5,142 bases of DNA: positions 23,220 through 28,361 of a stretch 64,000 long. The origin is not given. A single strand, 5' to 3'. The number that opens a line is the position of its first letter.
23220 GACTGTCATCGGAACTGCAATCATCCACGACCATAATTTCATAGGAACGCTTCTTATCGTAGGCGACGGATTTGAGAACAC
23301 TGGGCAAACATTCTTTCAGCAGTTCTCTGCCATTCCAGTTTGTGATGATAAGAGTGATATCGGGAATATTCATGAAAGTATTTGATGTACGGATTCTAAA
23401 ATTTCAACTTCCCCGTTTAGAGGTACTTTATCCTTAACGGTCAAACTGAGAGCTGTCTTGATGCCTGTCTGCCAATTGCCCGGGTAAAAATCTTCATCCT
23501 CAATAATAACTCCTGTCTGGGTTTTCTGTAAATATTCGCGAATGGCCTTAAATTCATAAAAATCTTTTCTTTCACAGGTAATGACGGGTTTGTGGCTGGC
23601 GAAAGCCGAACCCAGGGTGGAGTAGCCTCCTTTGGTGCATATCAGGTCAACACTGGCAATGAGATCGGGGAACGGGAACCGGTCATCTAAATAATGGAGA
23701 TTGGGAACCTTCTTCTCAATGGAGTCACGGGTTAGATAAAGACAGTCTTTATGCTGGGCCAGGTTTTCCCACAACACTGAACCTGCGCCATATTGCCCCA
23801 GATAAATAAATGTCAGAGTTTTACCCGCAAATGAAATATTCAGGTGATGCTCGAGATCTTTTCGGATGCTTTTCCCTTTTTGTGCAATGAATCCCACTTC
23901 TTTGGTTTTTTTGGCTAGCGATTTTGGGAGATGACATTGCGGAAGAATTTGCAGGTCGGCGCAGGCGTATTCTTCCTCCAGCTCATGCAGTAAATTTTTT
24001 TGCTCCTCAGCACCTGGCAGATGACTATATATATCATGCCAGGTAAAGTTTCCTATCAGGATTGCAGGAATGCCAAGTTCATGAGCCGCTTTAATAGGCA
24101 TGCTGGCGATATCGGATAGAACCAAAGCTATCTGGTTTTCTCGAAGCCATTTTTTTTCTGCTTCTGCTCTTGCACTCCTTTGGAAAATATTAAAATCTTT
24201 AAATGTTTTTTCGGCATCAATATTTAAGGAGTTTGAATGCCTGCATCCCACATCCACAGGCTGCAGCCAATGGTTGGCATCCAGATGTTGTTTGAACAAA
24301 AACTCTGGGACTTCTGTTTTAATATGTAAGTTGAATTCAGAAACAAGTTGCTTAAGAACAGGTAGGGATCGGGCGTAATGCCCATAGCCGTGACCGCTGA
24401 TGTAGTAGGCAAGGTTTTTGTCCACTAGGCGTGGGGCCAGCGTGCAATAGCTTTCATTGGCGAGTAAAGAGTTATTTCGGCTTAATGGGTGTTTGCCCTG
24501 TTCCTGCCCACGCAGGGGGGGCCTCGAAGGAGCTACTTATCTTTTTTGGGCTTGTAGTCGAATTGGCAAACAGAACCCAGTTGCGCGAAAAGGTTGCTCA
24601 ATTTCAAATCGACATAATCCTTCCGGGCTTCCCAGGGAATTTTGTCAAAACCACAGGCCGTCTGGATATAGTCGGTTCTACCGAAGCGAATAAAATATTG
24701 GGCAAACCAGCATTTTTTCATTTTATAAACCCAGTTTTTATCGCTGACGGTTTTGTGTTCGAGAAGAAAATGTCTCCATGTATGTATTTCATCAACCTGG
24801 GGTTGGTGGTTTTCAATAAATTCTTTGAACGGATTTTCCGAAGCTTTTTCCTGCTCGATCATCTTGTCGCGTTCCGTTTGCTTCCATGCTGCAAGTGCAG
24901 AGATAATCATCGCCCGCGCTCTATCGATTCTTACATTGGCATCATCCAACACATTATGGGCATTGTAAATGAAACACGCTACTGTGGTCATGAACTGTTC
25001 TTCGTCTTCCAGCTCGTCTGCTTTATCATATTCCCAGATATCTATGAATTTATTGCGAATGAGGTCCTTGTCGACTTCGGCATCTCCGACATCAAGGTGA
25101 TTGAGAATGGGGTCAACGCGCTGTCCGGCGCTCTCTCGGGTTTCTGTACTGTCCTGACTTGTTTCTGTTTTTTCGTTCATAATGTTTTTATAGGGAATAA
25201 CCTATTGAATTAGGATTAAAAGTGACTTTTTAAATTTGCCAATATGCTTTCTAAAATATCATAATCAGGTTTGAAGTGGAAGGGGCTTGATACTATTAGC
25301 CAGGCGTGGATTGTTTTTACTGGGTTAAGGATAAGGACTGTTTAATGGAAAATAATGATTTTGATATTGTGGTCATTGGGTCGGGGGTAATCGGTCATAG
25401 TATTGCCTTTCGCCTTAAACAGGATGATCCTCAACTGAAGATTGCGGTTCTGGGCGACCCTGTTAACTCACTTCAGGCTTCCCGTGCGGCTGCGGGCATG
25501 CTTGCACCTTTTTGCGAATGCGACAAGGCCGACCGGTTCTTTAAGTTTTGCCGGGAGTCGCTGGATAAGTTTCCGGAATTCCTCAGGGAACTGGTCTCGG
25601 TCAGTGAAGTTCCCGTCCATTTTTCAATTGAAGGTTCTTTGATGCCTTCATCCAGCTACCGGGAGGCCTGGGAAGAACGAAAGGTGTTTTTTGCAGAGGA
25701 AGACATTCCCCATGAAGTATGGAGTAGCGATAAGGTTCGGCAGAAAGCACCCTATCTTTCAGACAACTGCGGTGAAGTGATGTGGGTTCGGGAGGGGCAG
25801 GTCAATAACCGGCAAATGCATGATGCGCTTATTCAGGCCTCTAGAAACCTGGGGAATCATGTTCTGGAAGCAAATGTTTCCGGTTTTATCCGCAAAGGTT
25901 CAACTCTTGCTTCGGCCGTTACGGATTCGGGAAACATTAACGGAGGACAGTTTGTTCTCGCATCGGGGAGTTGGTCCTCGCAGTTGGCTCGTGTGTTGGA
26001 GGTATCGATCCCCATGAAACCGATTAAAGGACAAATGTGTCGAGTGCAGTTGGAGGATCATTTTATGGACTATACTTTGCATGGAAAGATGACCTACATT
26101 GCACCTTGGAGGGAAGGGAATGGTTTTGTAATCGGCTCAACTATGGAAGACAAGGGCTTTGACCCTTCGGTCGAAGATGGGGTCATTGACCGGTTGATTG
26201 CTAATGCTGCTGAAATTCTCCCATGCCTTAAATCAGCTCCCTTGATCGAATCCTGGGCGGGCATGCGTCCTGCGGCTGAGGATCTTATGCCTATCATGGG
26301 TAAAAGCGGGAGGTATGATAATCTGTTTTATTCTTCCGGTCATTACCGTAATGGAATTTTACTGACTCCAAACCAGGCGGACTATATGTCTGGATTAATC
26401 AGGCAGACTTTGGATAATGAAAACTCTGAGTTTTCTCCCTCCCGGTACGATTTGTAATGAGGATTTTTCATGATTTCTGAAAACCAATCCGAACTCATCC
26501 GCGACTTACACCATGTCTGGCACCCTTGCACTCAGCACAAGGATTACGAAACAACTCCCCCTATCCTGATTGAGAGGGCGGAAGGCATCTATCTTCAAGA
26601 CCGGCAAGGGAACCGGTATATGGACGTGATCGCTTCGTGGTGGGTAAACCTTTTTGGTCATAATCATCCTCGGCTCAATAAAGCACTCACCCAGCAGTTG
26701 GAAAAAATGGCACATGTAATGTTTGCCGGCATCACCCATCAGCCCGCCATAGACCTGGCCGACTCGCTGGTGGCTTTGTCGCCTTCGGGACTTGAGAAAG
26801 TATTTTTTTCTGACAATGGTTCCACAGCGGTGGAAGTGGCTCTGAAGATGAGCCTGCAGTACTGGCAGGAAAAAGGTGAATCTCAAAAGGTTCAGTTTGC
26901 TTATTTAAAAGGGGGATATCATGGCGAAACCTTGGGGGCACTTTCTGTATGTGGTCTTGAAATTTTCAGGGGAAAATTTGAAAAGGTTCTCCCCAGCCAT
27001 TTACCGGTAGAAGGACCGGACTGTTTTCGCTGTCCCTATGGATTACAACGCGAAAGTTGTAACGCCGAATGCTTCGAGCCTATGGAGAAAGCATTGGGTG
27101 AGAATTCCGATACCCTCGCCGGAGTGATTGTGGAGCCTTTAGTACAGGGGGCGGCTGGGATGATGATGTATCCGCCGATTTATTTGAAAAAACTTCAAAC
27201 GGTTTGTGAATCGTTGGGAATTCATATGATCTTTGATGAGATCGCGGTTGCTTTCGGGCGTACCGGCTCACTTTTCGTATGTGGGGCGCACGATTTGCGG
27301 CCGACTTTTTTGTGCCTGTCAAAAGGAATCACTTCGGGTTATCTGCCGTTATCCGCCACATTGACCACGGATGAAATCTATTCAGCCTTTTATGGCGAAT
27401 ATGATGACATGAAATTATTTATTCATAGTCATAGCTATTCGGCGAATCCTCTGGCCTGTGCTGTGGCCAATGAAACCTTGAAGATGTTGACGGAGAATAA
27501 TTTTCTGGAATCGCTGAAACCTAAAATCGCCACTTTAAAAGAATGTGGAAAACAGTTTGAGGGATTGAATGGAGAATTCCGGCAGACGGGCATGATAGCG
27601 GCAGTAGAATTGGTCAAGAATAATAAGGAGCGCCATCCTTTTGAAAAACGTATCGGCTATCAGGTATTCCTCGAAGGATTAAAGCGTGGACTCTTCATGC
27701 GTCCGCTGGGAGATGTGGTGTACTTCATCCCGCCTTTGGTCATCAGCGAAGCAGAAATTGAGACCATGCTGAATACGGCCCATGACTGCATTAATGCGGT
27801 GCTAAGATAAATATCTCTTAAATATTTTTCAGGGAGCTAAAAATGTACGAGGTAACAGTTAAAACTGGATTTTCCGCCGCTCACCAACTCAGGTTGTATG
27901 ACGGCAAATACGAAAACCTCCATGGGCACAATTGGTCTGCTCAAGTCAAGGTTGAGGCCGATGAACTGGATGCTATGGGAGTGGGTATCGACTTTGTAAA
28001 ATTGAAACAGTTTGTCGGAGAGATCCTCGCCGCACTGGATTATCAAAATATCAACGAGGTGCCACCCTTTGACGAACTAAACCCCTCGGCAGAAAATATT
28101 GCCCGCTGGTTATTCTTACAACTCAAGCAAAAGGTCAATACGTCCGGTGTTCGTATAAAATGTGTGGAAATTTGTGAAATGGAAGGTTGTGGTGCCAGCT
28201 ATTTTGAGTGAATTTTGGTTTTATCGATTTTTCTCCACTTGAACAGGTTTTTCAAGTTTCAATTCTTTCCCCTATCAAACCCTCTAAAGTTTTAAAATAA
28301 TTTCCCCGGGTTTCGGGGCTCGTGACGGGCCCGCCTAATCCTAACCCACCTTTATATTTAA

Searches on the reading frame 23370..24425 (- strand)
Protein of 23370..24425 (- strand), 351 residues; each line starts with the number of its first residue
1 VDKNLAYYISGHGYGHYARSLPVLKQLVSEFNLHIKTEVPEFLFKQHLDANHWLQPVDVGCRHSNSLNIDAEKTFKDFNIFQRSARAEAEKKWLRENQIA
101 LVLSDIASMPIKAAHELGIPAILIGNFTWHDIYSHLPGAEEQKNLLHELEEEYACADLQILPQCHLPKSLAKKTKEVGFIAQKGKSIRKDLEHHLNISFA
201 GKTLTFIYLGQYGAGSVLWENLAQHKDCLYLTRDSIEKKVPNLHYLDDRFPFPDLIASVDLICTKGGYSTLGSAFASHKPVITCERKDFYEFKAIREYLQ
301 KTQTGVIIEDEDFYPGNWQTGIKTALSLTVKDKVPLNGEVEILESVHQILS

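Call 40: search_protein_families(library=pfam, proteins=[window:23370-24425:-], max_evalue=0.000001)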
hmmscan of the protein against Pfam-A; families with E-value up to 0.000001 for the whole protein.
window:23370-24425:- (351 aa): 1 family
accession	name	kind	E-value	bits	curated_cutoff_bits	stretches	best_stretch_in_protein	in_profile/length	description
PF13528.12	Glyco_trans_1_3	-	8.3e-07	28.9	25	0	5-128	3-125/322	Glycosyl transferase family 1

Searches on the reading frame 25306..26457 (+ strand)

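Call 40: search_protein_families(library=pfam, proteins=[window:25306-26457:+], max_evalue=0.000001)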
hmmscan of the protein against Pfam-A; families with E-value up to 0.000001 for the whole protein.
window:25306-26457:+ (383 aa): 1 family
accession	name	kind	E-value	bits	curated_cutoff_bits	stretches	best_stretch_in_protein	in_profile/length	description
PF01266.30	DAO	-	2.1e-52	179.3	27.9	1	20-361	1-350/353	FAD dependent oxidoreductase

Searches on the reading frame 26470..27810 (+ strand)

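Call 40: search_protein_families(library=pfam, proteins=[window:26470-27810:+], max_evalue=0.000001)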
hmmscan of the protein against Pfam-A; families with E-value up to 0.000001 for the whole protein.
window:26470-27810:+ (446 aa): 1 family
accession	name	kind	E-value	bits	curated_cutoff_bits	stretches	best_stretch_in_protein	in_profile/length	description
PF00202.27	Aminotran_3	-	3.6e-95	319.5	30.5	1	28-440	7-402/403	Aminotransferase class-III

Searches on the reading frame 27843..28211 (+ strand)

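Call 40: search_protein_families(library=pfam, proteins=[window:27843-28211:+], max_evalue=0.000001)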
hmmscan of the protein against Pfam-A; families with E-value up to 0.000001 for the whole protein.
window:27843-28211:+ (122 aa): 1 family
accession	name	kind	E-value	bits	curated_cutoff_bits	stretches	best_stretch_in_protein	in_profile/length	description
PF01242.24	PTPS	-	8.4e-37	126.3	22.4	1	3-121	1-119/121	6-pyruvoyl tetrahydropterin synthase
